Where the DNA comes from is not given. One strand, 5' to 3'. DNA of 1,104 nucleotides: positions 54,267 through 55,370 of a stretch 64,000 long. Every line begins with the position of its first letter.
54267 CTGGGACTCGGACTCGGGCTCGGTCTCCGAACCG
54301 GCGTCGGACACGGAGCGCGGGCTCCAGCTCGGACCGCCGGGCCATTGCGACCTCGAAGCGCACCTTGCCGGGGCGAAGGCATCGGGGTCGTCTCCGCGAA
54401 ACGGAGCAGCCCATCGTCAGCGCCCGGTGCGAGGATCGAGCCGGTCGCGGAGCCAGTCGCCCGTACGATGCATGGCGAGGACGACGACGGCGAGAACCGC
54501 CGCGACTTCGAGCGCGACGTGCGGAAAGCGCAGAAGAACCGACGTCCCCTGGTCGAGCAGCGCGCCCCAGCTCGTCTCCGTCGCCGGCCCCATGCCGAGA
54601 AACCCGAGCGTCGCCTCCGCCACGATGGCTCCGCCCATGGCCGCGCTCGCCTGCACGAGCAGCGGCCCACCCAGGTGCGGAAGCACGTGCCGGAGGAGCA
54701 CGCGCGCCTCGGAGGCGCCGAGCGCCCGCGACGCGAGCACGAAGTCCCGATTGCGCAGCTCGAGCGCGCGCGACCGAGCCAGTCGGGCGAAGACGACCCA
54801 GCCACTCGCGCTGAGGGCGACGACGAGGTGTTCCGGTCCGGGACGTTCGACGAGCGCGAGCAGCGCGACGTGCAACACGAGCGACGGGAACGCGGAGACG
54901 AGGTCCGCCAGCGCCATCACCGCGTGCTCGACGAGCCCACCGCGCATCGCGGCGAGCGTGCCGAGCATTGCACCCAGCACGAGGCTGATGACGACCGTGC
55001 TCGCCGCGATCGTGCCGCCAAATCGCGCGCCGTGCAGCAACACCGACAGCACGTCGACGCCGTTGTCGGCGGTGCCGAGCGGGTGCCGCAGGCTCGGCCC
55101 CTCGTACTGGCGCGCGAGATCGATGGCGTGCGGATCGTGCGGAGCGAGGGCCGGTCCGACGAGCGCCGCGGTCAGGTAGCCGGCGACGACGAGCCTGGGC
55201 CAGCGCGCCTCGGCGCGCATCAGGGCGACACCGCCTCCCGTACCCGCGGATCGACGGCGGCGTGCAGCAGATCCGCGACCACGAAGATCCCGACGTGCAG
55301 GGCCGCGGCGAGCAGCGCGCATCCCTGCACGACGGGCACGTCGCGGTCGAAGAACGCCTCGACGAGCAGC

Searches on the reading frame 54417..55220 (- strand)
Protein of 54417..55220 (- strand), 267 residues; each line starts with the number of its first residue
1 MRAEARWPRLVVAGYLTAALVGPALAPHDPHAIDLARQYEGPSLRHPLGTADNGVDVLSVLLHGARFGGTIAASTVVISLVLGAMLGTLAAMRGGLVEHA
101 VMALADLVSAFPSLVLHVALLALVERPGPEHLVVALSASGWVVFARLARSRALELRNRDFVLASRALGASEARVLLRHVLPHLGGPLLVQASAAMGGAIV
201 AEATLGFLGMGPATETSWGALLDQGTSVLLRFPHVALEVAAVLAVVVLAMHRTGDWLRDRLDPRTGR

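Call 64: find_encoding_contigs(protein=window:54417-55220:-, flank=10000, max_places=3)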
Protein window:54417-55220:- (267 aa): 2 contigs read that carry it; 1 place shown.
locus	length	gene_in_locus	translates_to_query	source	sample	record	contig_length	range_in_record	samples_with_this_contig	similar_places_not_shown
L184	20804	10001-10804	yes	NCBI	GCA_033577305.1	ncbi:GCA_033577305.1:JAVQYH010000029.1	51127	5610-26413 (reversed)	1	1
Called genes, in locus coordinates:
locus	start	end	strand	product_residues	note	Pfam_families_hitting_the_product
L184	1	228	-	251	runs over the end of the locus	PF01618:MotA_ExbB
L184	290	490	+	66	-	-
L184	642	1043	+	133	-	-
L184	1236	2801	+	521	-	-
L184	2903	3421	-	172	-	PF01967:MoaC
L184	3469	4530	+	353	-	PF00180:Iso_dh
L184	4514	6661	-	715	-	PF12895:ANAPC3 (faint), PF14559:TPR_19 (faint), PF13432:TPR_16 (weak), PF01464:SLT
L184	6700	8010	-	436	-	-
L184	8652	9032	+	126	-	-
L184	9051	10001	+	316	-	PF19300:BPD_transp_1_N, PF00528:BPD_transp_1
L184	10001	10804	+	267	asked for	PF00528:BPD_transp_1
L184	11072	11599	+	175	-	PF00581:Rhodanese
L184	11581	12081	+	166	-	PF07291:MauE, PF07681:DoxX (weak)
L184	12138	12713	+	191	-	-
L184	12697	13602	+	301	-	PF00413:Peptidase_M10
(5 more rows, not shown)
